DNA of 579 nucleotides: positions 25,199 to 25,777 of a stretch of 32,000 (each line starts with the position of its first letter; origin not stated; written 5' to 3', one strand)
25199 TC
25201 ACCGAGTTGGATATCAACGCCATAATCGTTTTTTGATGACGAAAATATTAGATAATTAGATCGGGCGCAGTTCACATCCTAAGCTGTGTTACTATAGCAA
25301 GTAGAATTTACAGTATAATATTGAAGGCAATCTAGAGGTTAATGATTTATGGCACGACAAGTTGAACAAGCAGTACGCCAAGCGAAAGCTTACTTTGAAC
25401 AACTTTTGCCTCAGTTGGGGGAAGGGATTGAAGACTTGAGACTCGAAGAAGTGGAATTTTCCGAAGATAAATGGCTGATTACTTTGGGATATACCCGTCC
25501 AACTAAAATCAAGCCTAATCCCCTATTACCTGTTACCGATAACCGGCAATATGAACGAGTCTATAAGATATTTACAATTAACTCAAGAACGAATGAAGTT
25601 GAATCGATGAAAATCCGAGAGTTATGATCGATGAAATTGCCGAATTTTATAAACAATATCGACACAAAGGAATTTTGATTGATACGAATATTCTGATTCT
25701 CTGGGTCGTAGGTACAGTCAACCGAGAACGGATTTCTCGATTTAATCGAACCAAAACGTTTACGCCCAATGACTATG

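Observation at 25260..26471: Translationally coupled three-gene cassette: unknown 92-aa protein / enlarged PIN nuclease / RHH protein (atypical tripartite toxin-antitoxin or defence module)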

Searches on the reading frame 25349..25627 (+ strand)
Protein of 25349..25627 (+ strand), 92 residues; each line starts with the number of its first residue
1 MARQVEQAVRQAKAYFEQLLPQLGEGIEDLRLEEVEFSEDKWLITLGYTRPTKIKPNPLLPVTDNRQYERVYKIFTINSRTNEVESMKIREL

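Call 3: search_protein_families(library=pfam, proteins=[window:25349-25627:+], max_evalue=1)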
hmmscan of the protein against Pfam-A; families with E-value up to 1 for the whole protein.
window:25349-25627:+ (92 aa): 0 families

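Call 4: search_protein_families(library=ncbifam, proteins=[window:25349-25627:+], max_evalue=1)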
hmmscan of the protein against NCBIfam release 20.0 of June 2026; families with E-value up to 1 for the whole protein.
window:25349-25627:+ (92 aa): 0 families

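Call 5: search_protein_families(library=padloc, proteins=[window:25349-25627:+], max_evalue=1)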
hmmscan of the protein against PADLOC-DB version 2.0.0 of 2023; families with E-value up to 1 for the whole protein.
window:25349-25627:+ (92 aa): 1 family
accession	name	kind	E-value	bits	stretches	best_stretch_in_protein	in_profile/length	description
PDLC04464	PDC-M15B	-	0.019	12.9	1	3-59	7-57/209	-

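Call 10: find_homologous_proteins(query=window:25349-25624:+)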
Query window:25349-25624:+ (92 aa): 23 proteins with E <= 0.001 among 25 candidates.
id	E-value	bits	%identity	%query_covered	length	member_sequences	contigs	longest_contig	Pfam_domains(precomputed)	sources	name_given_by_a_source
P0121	9.4e-50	184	96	100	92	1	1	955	-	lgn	-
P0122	5.9e-49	181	93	100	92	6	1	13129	-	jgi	-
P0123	1.5e-48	180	91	100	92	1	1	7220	-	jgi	-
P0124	2.6e-48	179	95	100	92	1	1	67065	-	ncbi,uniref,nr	ncbi:hypothetical protein PJF56_00215 [Roseofilum sp. BLCC_M91]|uniref:Uncharacterized protein n=1 T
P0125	1.7e-46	173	92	100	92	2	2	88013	-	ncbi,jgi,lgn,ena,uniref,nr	ncbi:hypothetical protein [Roseofilum sp. Guam]|uniref:hypothetical protein n=1 Tax=Roseofilum sp. G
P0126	1.7e-45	170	89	100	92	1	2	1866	-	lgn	-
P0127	4.0e-45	169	89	100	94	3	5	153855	-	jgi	jgi:hypothetical protein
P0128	5.7e-45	168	88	100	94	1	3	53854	-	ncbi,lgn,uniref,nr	ncbi:hypothetical protein PN466_09645 [Roseofilum reptotaenium CS-1145]|uniref:Uncharacterized prote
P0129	2.3e-42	160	85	100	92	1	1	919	-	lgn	-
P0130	2.9e-19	86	53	100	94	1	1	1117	-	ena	-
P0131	7.1e-19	85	52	96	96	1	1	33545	-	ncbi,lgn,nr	ncbi:MAG: hypothetical protein J7647_18635 [Cyanobacteria bacterium SBLK]|nr:hypothetical protein [C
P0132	2.9e-11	61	45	97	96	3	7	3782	-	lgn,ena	-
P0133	1.3e-10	59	50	96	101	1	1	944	-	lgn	-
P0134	1.4e-10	59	48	59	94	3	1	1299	-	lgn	-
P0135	1.6e-10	58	48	96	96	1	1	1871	-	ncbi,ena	-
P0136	4.0e-10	57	51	93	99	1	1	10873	-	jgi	-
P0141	1.9e-6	45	48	72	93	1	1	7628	-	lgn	-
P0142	9.2e-6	43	38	96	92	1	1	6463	-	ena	-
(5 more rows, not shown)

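Call 21: find_encoding_contigs(protein=P0128, flank=4000, max_places=3)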
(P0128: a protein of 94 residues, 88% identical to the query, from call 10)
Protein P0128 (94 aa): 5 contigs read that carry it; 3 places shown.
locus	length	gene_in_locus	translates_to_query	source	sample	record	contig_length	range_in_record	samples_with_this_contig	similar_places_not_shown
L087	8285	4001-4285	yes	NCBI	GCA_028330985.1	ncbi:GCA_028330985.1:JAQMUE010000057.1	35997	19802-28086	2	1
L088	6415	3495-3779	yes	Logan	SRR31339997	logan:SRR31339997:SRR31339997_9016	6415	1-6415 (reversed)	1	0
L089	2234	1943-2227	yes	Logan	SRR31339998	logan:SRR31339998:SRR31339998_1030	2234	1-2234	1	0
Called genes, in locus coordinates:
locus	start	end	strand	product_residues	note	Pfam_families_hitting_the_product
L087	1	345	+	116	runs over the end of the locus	PF19647:Septknot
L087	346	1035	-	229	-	-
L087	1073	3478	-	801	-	PF00912:Transgly, PF00905:Transpeptidase, PF06832:BiPBP_C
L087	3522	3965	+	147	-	PF13302:Acetyltransf_3 (weak), PF13420:Acetyltransf_4 (weak), PF00583:Acetyltransf_1, PF13673:Acetyltransf_10, PF13508:Acetyltransf_7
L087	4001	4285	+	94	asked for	-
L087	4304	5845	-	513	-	-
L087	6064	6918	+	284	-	PF00165:HTH_AraC (weak), PF12833:HTH_18, PF01035:DNA_binding_1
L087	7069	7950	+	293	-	PF00892:EamA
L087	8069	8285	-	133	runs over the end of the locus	-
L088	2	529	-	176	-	?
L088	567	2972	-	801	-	PF00912:Transgly, PF00905:Transpeptidase, PF06832:BiPBP_C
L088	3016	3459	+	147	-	PF13302:Acetyltransf_3 (weak), PF13420:Acetyltransf_4 (weak), PF00583:Acetyltransf_1, PF13673:Acetyltransf_10, PF13508:Acetyltransf_7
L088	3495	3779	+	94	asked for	-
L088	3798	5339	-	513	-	-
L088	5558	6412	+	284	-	PF00165:HTH_AraC (weak), PF12833:HTH_18, PF01035:DNA_binding_1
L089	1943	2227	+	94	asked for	-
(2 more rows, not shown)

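Call 22: find_encoding_contigs(protein=P0124, flank=4000, max_places=3)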
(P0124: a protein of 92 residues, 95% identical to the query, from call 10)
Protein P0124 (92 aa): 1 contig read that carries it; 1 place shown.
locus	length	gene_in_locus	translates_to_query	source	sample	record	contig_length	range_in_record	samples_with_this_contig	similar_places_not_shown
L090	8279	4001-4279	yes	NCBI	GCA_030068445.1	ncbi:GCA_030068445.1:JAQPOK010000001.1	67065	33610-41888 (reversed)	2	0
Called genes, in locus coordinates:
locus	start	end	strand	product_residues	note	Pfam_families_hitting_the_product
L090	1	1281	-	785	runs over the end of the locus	PF00912:Transgly, PF00905:Transpeptidase, PF06832:BiPBP_C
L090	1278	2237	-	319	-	PF09194:Endonuc-BsobI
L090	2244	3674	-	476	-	PF01555:N6_N4_Mtase (faint)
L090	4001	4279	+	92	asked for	-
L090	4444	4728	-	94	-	-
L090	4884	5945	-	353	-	PF01547:SBP_bac_1, PF13531:SBP_bac_11, PF13416:SBP_bac_8, PF13343:SBP_bac_6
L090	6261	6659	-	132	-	PF08870:DndE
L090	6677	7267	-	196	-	PF14595:Thioredoxin_9 (faint), PF00085:Thioredoxin, PF13098:Thioredoxin_2, PF13899:Thioredoxin_7, PF13905:Thioredoxin_8 (faint)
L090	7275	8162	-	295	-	PF13714:PEP_mutase, PF00463:ICL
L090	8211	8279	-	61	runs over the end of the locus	-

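Call 24: predict_structure(alignment_id=A2)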
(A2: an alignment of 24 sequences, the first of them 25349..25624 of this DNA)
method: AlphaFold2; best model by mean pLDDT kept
length: 92 residues; sequences in the alignment: 24
mean_pLDDT: 84.5   pTM: 0.73
mean pLDDT of the five models: 84.5, 84.0, 81.9, 81.7, 81.0
residues with pLDDT >= 90: 47; 70-90: 29; 50-70: 15; < 50: 1
segments of 3 or more residues with pLDDT < 50: none
pLDDT, mean of each block of 10 residues (from residue 1): 89 92 81 95 94 66 68 93 88 54
secondary structure, 60 per line:
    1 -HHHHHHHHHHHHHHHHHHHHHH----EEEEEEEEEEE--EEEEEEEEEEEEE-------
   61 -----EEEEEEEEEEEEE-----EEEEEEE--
elements in order: H2-23 E28-38 E41-53 E66-78 E84-90

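Call 28: fold_search(model_id=the predicted structure, library=pdb)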
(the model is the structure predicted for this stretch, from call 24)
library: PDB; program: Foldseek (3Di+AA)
matches with E <= 10: 974; with E <= 0.001: 0
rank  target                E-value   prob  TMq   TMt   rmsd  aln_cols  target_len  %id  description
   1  3kkg                  9.6e-03  0.97  0.39  0.27   7.5        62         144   18  Crystal structure of Putative SnoaL-like polyketide cyclase (YP_509242.1) from Jannaschia Sp. CCS1 at 1.40 A resolution (released 2009-12-01)
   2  6q0v_C                1.4e-02  0.94  0.40  0.21   6.3        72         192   17  Structure of DDB1-DDA1-DCAF15 complex bound to tasisulam and RBM39 (released 2019-11-13)
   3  5jql_A                1.6e-02  0.96  0.45  0.28   5.2        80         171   10  Crystal Structure of Phosphatidic acid Transporter Ups1/Mdm35 Void of Bound Phospholipid from Saccharomyces Cerevisiae (released 2017-07-12)
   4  6w40_B                1.9e-02  0.93  0.40  0.34   5.7        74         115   11  An enumerative algorithm for de novo design of proteins with diverse pocket structures (released 2020-04-08)
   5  5trv                  2.1e-02  0.97  0.43  0.35   5.4        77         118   14  Crystal structure of a de novo designed protein with curved beta-sheet (released 2017-01-25)
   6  5tph_B                2.3e-02  0.97  0.43  0.34   5.4        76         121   17  Crystal structure of a de novo designed protein homodimer with curved beta-sheet (released 2017-01-25)
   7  3hx8_A                2.8e-02  0.38  0.23  0.19   4.9        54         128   15  Crystal structure of putative ketosteroid isomerase (NP_103587.1) from Mesorhizobium loti at 1.45 A resolution (released 2009-07-07)
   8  5x7l_B                3.0e-02  0.87  0.38  0.28   7.3        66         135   15  Structure of TsrD from Streptomyces laurentii (released 2018-03-07)
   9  6w3f_A                3.2e-02  0.95  0.39  0.33   5.5        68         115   13  Rd1NTF2_05_I64F_A80G_T94P_D101K_L106W (released 2020-04-15)
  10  3ehc_D                3.4e-02  0.84  0.43  0.34   7.1        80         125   16  Crystal structure of a snoal-like polyketide cyclase (atu3018) from agrobacterium tumefaciens str. c58 at 2.12 A resol (released 2008-09-23)
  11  5tph_A                3.7e-02  0.93  0.43  0.35   5.4        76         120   16  Crystal structure of a de novo designed protein homodimer with curved beta-sheet (released 2017-01-25)
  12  3hx8_C                3.7e-02  0.44  0.25  0.19   4.8        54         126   15  Crystal structure of putative ketosteroid isomerase (NP_103587.1) from Mesorhizobium loti at 1.45 A resolution (released 2009-07-07)
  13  6w3f_B                3.9e-02  0.91  0.43  0.37   6.8        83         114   14  Rd1NTF2_05_I64F_A80G_T94P_D101K_L106W (released 2020-04-15)
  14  6wf4                  5.1e-02  0.77  0.41  0.32   4.8        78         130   14  Crystal Structure of TerC Co-crystallized with Polyporic Acid (released 2021-04-07)
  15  8rjw_E                5.1e-02  0.60  0.29  0.17   4.3        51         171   10  Human RAD52 open ring - ssDNA complex (released 2024-04-24)
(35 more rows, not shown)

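Call 30: search_protein_representatives(alignment_id=A2)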
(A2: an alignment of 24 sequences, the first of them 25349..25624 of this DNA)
Query: 24 sequences, 94 profile positions. Proteins with E-value up to 0.001 (for the whole library): 3627; up to 1e-10: 1883; up to 1e-30: 3. The best 150 are listed.
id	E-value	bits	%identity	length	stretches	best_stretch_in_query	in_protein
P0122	2.3e-37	143.0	-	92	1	1-94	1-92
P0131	4.6e-33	129.2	-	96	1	2-94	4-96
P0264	8.5e-33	128.4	-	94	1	1-94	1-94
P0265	2.5e-30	120.5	-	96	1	1-94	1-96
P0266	4.8e-30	119.5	-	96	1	2-94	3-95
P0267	2.5e-29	117.3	-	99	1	2-93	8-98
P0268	5.4e-29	116.2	-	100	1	1-93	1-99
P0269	5.8e-29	116.1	-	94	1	1-94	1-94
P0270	7.4e-28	112.5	-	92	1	1-94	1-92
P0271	1.6e-27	111.5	-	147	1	2-94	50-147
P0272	2.9e-27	110.7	-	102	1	2-94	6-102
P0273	4.8e-27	109.9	-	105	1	3-94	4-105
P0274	9.1e-27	109.0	-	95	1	2-94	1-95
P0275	1.7e-26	108.2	-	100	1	3-93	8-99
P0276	2.2e-26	107.8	-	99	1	2-94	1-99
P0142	3.0e-25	104.2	-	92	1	2-94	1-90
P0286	1.1e-24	102.4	-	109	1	2-93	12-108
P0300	4.6e-24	100.4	-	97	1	3-94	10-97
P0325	6.3e-23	96.7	-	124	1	3-93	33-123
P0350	5.4e-22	93.8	-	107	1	3-93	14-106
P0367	1.9e-21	92.0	-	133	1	1-93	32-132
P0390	4.8e-21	90.7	-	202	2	4-87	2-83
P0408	1.5e-20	89.1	-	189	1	2-94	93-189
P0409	1.6e-20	89.0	-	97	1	1-92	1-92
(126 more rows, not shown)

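Call 31: search_protein_families(library=pfam, alignment_id=A2, max_evalue=0.1)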
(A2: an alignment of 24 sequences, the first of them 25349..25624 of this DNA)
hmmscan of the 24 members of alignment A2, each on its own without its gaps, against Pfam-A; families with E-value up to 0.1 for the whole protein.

A. member 1, window:25349-25624:+ (92 aa): 0 families

B. families by the number of members that match (of 24 scanned): 6 families
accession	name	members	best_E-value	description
PF03413.25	PepSY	5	0.0082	Peptidase propeptide and YPEB domain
PF17677.7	Glyco_hydro38C2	1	0.049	Glycosyl hydrolases family 38 C-terminal beta sandwich domain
PF13494.11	DUF4119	1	0.056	Domain of unknown function, B. Theta Gene description (DUF4119)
PF19999.4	fvmX3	1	0.068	FtsH ternary system domain X3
PF04468.17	PSP1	1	0.072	PSP1 C-terminal conserved region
PF15546.11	DUF4653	1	0.092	Domain of unknown function (DUF4653)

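Call 39: search_protein_families(library=phrogs, proteins=[window:25349-25627:+], max_evalue=0.1)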
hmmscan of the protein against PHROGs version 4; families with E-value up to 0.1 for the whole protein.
window:25349-25627:+ (92 aa): 1 family
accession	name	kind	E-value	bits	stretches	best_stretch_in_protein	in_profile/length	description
phrog_8142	-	unknown function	0.016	16.8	1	4-41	48-84/90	-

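Call 40: find_encoding_contigs(protein=P0142, flank=3000, max_places=2)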
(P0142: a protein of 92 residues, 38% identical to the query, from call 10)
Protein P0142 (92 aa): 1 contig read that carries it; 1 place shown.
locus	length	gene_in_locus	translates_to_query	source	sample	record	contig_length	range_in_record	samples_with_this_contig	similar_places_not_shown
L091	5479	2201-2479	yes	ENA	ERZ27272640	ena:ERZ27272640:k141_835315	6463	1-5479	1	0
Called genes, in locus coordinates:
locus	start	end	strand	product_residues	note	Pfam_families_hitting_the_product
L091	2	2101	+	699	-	?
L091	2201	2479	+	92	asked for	-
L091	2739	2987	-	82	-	PF14019:DUF4235 (weak)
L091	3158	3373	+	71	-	PF05532:CsbD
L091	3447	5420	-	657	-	PF03553:Na_H_antiporter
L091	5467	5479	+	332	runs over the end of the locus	?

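Call 41: find_encoding_contigs(protein=P0141, flank=3000, max_places=2)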
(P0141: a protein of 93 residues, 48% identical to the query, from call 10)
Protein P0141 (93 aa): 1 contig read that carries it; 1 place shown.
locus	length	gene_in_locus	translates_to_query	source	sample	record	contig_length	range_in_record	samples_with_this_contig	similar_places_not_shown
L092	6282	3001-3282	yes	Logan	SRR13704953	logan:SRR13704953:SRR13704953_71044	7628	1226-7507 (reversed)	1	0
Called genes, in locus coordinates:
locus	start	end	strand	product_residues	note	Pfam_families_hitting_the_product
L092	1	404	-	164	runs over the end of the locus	PF00293:NUDIX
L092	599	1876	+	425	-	PF00109:ketoacyl-synt, PF02801:Ketoacyl-synt_C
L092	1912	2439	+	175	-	PF14539:DUF4442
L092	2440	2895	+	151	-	PF14539:DUF4442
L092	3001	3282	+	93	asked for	-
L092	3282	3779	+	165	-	-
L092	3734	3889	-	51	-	-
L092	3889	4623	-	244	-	PF27542:ArfC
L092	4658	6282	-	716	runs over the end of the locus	PF07715:Plug, PF00593:TonB_dep_Rec_b-barrel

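Call 42: find_encoding_contigs(protein=P0136, flank=3000, max_places=2)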
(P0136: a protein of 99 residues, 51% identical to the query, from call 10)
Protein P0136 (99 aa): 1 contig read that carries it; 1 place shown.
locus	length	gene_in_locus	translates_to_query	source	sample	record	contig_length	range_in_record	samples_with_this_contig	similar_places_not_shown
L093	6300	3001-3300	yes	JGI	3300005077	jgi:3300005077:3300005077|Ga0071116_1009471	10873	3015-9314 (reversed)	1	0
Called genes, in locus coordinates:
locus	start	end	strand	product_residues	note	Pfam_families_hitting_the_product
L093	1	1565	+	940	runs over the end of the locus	PF00133:tRNA-synt_1, PF09334:tRNA-synt_1g, PF01406:tRNA-synt_1e (weak), PF01921:tRNA-synt_1f (weak), PF08264:Anticodon_1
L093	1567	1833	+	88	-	PF13711:DUF4160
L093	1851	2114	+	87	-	PF10387:DUF2442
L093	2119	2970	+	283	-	PF00590:TP_methylase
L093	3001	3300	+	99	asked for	-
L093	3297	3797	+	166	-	-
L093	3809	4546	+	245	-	PF02348:CTP_transf_3, PF12804:NTP_transf_3 (weak)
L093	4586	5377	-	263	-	PF01177:Asp_Glu_race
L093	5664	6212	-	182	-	PF03692:CxxCxxCC (weak)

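Call 63: list_cluster_members(proteins=[P0264, P0271, P0286, P0325, P0367, P0390, P0408, P0409, P0300, P0350])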
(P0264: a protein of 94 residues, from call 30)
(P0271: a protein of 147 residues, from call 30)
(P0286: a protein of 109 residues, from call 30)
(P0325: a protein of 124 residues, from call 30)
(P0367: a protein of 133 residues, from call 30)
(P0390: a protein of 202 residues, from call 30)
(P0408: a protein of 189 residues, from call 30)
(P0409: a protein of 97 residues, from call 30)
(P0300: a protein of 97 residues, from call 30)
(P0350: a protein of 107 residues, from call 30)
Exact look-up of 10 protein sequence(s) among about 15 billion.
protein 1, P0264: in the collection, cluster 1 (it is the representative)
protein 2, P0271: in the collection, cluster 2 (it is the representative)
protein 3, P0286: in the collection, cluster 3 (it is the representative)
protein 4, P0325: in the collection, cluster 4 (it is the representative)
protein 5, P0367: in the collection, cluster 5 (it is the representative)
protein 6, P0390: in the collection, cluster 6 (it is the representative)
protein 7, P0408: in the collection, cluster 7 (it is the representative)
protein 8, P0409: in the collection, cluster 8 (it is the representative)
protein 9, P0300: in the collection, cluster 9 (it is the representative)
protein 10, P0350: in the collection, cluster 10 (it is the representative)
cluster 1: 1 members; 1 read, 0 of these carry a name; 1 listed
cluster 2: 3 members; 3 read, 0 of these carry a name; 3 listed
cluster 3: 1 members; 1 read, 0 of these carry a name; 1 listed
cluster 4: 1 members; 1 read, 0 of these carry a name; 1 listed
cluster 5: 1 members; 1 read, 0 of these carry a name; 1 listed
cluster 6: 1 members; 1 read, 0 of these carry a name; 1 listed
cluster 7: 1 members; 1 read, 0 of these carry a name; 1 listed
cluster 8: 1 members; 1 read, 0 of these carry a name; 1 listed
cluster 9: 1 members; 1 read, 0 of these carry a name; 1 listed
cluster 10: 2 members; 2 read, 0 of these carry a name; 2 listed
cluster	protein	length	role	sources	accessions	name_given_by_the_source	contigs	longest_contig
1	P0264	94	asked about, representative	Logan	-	-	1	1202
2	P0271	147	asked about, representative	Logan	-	-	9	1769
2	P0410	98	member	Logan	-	-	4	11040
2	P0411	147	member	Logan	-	-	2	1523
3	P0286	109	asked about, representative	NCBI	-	-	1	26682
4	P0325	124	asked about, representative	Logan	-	-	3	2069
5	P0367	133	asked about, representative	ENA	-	-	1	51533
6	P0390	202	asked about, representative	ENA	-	-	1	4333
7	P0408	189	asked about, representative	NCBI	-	-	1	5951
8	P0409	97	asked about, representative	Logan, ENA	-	-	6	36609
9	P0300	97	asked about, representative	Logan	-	-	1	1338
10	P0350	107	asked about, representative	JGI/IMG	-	-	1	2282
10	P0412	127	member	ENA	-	-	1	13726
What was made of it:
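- Tried and rejected: Cluster-member look-up returned no annotation (call 63).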

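Call 64: find_encoding_contigs(protein=P0367, flank=2500, max_places=2)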
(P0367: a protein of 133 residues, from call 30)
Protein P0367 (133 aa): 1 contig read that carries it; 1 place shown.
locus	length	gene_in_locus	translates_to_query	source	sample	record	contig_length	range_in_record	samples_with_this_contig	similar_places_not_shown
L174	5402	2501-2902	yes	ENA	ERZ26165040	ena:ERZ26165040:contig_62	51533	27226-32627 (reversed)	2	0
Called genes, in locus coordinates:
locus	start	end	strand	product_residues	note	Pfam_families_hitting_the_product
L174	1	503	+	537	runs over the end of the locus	-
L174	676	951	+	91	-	-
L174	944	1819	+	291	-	PF06485:Tab2-like_N, PF20429:Tab2-like_C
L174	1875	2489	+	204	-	-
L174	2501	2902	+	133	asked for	-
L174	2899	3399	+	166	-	-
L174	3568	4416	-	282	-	PF14243:R2K_3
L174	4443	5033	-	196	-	PF01243:PNPOx_N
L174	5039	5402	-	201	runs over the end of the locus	PF02798:GST_N, PF13417:GST_N_3, PF13409:GST_N_2, PF00043:GST_C, PF14497:GST_C_3, PF13410:GST_C_2 (weak)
